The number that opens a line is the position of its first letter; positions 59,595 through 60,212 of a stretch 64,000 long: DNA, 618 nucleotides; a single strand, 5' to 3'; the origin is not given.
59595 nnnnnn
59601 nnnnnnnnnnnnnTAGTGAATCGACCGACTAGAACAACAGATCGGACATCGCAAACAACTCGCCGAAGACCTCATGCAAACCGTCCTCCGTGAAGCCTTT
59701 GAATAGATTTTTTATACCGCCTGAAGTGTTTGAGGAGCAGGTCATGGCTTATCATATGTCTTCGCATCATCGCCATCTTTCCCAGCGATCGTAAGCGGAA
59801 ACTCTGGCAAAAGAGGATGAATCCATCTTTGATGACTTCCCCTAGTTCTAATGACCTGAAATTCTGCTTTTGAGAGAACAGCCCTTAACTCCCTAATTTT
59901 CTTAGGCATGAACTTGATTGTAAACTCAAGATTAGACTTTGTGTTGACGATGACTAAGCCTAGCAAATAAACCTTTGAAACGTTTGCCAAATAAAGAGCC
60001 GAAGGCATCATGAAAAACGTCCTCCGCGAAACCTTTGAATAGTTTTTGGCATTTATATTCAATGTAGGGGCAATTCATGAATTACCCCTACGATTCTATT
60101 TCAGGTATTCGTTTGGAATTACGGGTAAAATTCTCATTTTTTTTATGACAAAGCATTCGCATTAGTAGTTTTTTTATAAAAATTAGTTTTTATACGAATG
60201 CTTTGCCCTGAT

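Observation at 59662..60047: Orphan hicA-like toxin gene bracketed by ~50-bp direct repeats that each encode a 10-aa mini-ORF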

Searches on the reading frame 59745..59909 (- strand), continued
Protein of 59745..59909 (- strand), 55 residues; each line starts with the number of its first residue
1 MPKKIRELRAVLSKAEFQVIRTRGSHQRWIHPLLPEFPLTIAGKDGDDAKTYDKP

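Call 60: find_encoding_contigs(protein=P0010, flank=3000, max_places=10)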
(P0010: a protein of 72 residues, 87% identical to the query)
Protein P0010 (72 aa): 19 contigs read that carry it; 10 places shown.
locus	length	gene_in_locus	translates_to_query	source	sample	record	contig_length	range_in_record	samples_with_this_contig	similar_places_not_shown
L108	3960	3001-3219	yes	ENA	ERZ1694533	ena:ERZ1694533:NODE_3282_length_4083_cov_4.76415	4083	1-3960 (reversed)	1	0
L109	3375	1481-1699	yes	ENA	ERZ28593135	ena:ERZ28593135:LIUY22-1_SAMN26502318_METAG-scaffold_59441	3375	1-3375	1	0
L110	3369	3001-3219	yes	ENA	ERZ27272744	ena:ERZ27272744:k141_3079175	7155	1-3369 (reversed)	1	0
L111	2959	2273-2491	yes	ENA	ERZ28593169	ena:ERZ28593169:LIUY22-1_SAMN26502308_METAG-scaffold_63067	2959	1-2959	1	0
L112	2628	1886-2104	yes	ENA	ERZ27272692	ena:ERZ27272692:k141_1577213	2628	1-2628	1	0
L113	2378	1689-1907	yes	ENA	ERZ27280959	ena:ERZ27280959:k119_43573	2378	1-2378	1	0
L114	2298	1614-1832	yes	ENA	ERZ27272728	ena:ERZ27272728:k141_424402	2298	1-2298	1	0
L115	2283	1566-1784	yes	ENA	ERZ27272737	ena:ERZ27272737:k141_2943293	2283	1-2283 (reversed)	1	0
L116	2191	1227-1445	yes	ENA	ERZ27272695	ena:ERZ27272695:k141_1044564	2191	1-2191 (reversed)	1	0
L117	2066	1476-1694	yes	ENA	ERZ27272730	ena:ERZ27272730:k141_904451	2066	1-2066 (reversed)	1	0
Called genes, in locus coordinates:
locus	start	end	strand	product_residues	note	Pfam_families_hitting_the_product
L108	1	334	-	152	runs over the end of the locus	?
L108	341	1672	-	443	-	PF13546:DDE_5, PF01609:DDE_Tnp_1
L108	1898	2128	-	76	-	-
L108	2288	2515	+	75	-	-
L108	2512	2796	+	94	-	PF15738:YafQ_toxin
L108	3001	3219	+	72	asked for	PF07927:HicA_toxin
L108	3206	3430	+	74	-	-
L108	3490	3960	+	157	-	?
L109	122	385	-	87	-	PF05016:ParE_toxin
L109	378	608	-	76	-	-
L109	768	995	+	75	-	-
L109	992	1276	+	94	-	PF15738:YafQ_toxin (weak)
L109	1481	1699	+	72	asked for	PF07927:HicA_toxin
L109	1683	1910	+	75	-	-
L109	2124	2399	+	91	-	-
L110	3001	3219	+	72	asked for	PF07927:HicA_toxin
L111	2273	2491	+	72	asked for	PF07927:HicA_toxin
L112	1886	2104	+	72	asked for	PF07927:HicA_toxin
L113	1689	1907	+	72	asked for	PF07927:HicA_toxin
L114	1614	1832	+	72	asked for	PF07927:HicA_toxin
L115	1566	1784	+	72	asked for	PF07927:HicA_toxin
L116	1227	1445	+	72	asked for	PF07927:HicA_toxin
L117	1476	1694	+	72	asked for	PF07927:HicA_toxin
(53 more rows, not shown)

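Call 61: find_encoding_contigs(protein=P0030, flank=3000, max_places=8)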
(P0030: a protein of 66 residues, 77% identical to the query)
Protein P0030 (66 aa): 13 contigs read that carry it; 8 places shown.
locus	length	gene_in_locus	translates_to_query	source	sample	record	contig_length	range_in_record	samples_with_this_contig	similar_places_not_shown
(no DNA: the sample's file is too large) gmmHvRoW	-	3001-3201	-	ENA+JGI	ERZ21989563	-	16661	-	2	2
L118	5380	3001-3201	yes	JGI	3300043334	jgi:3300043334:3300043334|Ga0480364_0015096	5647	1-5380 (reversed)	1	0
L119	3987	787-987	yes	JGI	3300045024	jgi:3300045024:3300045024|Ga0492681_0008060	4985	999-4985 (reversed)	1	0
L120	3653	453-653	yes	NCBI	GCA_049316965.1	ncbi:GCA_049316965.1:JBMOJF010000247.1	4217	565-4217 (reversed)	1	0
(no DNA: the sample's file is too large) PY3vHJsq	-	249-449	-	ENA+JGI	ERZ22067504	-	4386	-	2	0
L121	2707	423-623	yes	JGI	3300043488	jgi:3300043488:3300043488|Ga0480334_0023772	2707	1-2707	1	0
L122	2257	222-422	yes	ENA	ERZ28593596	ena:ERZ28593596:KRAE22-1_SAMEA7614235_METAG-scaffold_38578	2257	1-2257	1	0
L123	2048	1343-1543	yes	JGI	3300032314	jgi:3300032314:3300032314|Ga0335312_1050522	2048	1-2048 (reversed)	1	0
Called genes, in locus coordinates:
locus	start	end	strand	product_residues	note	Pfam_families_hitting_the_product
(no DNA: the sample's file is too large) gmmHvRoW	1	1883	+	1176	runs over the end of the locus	PF02463:SMC_N, PF13304:AAA_21 (weak), PF13476:AAA_23, PF06470:SMC_hinge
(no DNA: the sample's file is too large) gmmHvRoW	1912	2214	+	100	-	-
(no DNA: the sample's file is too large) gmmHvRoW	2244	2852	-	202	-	-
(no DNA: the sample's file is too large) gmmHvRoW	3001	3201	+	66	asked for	PF07927:HicA_toxin (weak)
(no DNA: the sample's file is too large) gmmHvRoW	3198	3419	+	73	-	-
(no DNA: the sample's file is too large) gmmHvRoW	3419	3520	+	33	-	-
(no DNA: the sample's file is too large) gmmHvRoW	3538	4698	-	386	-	-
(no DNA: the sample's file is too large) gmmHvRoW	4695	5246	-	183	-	-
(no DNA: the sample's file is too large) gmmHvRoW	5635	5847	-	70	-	-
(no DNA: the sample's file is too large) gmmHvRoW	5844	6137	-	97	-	PF13744:HTH_37, PF01381:HTH_3 (weak)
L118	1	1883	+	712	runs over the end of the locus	PF06470:SMC_hinge, PF02463:SMC_N, PF13304:AAA_21 (weak)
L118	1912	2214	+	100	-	-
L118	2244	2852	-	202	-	-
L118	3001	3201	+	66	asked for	PF07927:HicA_toxin (weak)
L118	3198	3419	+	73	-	-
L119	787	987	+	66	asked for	PF07927:HicA_toxin (weak)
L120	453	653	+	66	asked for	PF07927:HicA_toxin (weak)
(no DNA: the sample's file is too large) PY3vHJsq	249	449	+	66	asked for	PF07927:HicA_toxin (weak)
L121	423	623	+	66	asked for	PF07927:HicA_toxin (weak)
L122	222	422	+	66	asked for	PF07927:HicA_toxin (weak)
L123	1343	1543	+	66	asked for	PF07927:HicA_toxin (weak)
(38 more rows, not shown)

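Call 63: predict_structure(alignment_id=A2)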
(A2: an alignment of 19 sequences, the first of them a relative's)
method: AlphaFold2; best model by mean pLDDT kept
length: 69 residues; sequences in the alignment: 19
mean_pLDDT: 87.0   pTM: 0.71
mean pLDDT of the five models: 87.0, 84.5, 84.2, 84.2, 83.4
residues with pLDDT >= 90: 32; 70-90: 35; 50-70: 2; < 50: 0
segments of 3 or more residues with pLDDT < 50: none
pLDDT, mean of each block of 10 residues (from residue 1): 84 93 88 90 79 90 84
secondary structure, 60 per line:
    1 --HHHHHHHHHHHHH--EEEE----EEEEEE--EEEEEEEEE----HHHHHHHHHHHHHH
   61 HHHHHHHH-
elements in order: H3-15 E18-21 E26-31 E34-42 H47-68

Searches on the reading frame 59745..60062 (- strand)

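Call 8: search_protein_families(library=pfam, proteins=[window:59745-60062:-], max_evalue=10)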
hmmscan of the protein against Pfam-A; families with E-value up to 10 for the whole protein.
window:59745-60062:- (106 aa): 3 families
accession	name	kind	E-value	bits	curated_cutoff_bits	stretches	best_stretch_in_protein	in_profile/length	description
PF07927.17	HicA_toxin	-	2.3e-08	34.4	27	1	57-103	2-47/58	HicA toxin of bacterial toxin-antitoxin,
PF02251.23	PA28_N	-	0.046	14.2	21.2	1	49-71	23-45/61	Proteasome activator PA28, N-terminal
PF01870.24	Hjc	-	0.1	13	21.1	1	57-78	4-25/93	Archaeal holliday junction resolvase (hjc)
